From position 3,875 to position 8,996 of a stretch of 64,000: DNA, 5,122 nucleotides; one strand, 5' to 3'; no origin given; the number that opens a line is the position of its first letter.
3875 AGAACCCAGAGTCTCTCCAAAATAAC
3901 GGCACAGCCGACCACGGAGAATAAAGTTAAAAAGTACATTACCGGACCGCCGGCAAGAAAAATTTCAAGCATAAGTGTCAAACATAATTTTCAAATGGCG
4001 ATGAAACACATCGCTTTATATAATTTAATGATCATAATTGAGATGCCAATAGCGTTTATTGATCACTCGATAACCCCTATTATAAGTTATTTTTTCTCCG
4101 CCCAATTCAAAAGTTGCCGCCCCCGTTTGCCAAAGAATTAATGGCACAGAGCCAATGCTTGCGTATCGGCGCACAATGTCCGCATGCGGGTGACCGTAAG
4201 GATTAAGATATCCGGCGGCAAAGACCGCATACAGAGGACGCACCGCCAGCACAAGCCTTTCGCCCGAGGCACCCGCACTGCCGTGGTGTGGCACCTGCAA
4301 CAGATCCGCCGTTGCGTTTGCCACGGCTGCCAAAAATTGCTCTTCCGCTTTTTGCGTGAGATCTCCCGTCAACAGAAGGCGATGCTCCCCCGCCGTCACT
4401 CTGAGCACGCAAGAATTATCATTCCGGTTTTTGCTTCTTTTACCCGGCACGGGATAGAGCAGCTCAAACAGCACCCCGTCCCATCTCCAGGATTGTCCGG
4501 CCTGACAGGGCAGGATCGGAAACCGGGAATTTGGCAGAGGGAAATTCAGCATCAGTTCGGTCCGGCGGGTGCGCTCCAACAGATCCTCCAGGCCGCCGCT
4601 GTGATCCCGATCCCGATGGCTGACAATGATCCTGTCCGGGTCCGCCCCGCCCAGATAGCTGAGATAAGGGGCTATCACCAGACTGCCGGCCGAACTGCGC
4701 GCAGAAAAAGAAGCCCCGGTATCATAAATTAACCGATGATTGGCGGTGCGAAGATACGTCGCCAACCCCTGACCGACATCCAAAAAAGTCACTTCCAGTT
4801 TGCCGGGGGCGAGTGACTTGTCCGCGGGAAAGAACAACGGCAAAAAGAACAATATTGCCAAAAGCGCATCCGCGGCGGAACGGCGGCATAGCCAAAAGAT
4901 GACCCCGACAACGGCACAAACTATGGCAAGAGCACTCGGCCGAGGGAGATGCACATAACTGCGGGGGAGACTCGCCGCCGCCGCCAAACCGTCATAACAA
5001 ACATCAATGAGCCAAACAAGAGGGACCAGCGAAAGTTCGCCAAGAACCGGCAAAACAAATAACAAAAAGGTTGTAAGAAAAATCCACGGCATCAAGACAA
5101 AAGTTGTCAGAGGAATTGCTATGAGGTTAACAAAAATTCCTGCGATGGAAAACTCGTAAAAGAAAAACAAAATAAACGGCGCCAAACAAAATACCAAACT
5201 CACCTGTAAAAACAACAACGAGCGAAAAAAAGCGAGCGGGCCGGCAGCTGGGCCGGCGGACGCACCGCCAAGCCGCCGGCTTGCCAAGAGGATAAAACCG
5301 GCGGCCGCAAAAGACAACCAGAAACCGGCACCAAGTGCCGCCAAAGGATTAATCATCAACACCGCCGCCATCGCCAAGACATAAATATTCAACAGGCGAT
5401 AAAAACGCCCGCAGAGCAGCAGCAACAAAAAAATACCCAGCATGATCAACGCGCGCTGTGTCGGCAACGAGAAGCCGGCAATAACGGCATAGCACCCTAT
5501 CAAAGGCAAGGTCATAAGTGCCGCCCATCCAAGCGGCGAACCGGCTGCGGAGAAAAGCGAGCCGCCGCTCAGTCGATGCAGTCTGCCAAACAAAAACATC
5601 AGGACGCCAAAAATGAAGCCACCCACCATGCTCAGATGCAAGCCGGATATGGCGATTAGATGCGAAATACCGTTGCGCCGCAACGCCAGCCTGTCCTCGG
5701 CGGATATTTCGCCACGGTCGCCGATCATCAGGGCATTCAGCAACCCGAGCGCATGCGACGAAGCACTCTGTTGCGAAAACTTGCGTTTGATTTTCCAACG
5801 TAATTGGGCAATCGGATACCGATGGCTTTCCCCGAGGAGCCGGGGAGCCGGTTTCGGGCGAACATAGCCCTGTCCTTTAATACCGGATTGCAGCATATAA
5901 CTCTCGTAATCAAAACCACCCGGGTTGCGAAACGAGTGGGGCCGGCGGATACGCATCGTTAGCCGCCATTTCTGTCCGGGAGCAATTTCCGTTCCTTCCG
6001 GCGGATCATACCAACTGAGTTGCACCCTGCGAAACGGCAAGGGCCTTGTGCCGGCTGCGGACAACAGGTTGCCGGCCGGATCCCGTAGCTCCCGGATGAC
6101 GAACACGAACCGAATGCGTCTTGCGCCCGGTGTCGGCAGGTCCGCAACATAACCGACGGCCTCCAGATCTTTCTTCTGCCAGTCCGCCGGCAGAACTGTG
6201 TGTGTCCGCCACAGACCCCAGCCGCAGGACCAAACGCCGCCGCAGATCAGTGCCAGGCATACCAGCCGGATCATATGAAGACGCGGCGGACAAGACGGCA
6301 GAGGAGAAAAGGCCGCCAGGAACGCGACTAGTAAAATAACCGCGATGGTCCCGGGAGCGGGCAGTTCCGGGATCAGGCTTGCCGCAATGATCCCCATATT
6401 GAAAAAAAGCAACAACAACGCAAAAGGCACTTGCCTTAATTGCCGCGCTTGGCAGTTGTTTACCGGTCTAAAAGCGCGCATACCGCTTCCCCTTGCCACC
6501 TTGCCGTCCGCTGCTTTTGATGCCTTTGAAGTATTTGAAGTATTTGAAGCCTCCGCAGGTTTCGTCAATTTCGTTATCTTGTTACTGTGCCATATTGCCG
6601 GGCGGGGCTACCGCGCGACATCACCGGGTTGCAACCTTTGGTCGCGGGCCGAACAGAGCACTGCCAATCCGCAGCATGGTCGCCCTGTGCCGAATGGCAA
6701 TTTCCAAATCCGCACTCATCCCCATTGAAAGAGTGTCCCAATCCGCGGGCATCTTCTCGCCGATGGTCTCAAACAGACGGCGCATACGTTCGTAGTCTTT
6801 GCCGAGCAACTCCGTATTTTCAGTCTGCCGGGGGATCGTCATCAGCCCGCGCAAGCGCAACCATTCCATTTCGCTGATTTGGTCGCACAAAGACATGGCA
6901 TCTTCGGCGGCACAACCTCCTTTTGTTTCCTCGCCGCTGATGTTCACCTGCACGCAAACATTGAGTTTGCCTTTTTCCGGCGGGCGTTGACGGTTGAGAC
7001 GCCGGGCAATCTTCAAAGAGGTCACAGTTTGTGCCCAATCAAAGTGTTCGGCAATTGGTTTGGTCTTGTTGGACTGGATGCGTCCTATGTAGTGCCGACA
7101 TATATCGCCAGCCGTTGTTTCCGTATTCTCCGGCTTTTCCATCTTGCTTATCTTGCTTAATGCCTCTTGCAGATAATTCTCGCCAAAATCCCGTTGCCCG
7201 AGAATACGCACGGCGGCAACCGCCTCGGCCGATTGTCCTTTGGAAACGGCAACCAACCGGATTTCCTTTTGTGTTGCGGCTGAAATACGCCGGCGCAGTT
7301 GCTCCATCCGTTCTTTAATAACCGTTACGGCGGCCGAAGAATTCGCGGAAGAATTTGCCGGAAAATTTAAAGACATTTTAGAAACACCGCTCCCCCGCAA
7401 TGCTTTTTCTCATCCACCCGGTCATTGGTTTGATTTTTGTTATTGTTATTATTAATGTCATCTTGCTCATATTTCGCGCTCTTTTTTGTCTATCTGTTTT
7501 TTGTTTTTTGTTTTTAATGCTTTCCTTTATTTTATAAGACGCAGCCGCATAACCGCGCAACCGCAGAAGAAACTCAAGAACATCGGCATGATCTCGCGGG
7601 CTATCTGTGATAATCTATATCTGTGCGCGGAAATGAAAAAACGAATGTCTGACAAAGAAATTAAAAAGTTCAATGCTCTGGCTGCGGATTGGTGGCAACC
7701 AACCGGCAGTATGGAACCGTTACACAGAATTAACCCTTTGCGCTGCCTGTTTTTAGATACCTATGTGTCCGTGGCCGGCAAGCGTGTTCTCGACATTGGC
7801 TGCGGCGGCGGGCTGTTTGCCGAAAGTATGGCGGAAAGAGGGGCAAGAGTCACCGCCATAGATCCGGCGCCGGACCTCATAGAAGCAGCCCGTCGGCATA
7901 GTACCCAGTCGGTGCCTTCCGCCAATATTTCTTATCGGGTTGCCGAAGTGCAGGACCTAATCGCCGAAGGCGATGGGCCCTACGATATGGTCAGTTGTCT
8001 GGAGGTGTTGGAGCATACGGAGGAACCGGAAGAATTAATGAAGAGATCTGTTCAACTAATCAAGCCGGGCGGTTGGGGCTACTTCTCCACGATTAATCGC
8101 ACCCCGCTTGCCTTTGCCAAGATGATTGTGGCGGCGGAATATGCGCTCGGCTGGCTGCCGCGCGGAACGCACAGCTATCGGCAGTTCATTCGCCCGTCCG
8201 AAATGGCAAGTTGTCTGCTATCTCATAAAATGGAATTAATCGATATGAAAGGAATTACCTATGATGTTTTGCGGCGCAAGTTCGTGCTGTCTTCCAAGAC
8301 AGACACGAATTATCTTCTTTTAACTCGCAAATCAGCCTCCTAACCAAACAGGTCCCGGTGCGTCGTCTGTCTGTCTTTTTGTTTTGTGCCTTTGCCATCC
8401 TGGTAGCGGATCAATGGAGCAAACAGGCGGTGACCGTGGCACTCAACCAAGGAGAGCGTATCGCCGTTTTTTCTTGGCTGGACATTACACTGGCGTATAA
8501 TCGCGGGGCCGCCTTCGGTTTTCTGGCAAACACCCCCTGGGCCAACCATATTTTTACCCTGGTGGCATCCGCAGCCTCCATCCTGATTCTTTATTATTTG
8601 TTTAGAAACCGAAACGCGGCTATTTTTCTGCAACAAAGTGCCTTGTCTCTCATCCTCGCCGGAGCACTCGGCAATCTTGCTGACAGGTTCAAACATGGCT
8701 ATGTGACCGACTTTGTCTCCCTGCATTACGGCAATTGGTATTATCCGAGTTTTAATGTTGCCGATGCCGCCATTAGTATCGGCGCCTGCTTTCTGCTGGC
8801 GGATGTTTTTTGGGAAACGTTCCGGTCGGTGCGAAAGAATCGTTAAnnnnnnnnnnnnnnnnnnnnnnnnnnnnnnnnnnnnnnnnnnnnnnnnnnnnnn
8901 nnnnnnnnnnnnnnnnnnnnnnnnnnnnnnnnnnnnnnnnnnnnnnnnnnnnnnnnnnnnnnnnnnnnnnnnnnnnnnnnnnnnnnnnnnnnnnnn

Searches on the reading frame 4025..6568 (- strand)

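Call 60: search_protein_families(library=pfam, proteins=[window:4025-6568:-], max_evalue=0.00001)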
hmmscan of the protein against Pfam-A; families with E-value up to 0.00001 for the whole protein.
window:4025-6568:- (847 aa): 3 families
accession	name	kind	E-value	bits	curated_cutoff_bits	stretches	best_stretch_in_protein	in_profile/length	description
PF03772.21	Competence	-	5.6e-56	190.3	23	1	280-562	1-266/270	Competence protein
PF13567.11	DUF4131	-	5e-33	114.6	31.6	1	70-238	4-161/165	Domain of unknown function (DUF4131)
PF00753.33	Lactamase_B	-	2e-13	51.2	22.7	1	597-785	2-194/196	Metallo-beta-lactamase superfamily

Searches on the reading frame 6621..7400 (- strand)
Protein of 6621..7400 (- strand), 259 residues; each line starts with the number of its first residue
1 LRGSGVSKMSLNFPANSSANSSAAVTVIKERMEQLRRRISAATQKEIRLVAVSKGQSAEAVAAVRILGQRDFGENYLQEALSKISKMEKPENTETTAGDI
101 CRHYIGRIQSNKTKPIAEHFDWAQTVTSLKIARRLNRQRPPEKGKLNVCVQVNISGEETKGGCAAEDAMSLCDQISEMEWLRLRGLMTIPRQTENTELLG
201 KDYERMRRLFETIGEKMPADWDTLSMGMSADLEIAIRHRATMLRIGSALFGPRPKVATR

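Call 60: search_protein_families(library=pfam, proteins=[window:6621-7400:-], max_evalue=0.00001)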
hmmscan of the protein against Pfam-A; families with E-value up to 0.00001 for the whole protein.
window:6621-7400:- (259 aa): 1 family
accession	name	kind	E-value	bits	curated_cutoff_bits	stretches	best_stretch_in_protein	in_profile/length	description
PF01168.26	Ala_racemase_N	-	1.4e-23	84.2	24.1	1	28-254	6-220/220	Alanine racemase, N-terminal domain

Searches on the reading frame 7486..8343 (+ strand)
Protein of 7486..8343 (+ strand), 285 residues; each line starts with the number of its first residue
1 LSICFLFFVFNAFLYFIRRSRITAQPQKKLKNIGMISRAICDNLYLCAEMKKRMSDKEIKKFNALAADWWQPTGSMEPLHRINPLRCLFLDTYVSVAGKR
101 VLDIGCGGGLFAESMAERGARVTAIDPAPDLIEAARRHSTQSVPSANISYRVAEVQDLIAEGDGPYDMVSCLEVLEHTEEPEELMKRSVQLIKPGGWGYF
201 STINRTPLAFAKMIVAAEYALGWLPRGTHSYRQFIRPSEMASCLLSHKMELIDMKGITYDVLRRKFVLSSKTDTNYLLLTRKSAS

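Call 60: search_protein_families(library=pfam, proteins=[window:7486-8343:+], max_evalue=0.00001)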
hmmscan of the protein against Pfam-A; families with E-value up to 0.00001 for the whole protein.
window:7486-8343:+ (285 aa): 5 families
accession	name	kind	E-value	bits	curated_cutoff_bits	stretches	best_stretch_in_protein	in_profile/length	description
PF13489.12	Methyltransf_23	-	6.6e-25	88.2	27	1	96-244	21-154/164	Methyltransferase domain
PF08241.18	Methyltransf_11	-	2.6e-20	73.3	21.2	1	102-199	1-94/95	Methyltransferase domain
PF13649.12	Methyltransf_25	-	7.1e-19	68.7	27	1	101-196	1-97/97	Methyltransferase domain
PF08242.18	Methyltransf_12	-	3.8e-17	63.2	30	1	102-197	1-97/98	Methyltransferase domain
PF13847.12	Methyltransf_31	-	4.3e-14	52.8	27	1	97-204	3-113/145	Methyltransferase domain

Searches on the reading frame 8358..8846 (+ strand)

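Call 60: search_protein_families(library=pfam, proteins=[window:8358-8846:+], max_evalue=0.00001)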
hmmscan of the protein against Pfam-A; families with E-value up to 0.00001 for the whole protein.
window:8358-8846:+ (162 aa): 1 family
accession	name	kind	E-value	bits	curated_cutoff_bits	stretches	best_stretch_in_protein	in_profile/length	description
PF01252.23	Peptidase_A8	-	2.6e-37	128.6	25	1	11-151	2-141/142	Signal peptidase (SPase) II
